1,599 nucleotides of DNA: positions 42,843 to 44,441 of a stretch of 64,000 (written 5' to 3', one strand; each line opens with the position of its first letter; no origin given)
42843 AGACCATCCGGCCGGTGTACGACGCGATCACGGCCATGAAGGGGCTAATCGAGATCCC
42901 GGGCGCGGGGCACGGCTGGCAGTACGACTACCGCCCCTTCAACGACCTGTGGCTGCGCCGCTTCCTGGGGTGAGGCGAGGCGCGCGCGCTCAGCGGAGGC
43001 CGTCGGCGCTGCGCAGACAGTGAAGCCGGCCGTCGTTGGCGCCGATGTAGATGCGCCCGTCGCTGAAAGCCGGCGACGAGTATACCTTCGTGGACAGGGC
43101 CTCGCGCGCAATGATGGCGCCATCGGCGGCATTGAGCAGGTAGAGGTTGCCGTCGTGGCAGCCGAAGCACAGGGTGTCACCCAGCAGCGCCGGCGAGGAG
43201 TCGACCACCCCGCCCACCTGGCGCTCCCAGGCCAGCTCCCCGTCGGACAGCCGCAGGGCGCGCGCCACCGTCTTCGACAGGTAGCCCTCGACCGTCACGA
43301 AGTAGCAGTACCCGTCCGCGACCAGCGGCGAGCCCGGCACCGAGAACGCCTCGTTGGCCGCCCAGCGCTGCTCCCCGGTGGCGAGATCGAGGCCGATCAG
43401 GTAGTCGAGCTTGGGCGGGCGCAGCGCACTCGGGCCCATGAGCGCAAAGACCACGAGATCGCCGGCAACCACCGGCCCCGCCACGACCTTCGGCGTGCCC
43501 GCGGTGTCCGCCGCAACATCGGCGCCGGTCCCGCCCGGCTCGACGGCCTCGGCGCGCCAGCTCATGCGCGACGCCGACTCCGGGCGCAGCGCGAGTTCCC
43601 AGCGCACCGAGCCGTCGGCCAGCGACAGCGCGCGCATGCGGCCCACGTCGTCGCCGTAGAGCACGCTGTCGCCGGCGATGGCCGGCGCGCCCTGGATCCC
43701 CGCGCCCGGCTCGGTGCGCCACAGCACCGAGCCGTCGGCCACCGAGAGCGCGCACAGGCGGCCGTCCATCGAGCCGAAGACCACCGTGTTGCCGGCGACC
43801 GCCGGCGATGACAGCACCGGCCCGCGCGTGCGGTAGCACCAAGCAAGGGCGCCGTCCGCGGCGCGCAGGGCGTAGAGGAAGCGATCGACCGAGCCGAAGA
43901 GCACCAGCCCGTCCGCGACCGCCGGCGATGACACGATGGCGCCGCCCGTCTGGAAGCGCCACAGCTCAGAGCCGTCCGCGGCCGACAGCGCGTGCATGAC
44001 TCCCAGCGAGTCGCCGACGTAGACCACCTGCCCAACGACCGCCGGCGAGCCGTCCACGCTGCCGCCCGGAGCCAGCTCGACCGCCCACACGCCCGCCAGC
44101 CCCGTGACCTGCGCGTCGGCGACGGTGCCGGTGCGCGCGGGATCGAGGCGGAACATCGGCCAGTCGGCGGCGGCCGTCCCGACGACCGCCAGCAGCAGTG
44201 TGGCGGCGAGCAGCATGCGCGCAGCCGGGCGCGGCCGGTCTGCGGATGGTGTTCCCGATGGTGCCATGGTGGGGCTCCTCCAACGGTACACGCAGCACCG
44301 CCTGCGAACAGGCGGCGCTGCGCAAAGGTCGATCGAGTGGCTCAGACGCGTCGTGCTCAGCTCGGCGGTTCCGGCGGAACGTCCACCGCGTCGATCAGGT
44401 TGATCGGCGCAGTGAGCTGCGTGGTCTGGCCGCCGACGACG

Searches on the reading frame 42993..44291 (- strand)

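Call 59: search_protein_families(library=pfam, proteins=[window:42993-44291:-], max_evalue=0.001)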
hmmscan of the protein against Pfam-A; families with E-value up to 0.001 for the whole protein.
window:42993-44291:- (433 aa): 5 families
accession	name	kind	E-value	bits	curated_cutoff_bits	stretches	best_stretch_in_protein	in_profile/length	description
PF13570.13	Beta-prop_ACSF4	-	2.5e-46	159.1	133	2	76-235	48-212/329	Beta-alanine-activating enzyme, beta-propeller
PF13360.13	PQQ_2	-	1.5e-45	156.1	27.6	3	139-244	45-156/233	Outer membrane protein assembly factor BamB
PF01011.28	PQQ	-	6.1e-08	32.3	26.7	0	79-115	49-85/595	Glucose/ethanol/alcohol dehydrogenase, beta-propeller domain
PF25293.1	Beta-prop_EMC1_N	-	0.00033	20.8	34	0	179-244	43-112/219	EMC1 N-terminal beta-propeller domain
PF14435.11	SUKH-4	-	0.00042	20.9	25.5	0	161-195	73-107/179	SUKH-4 immunity protein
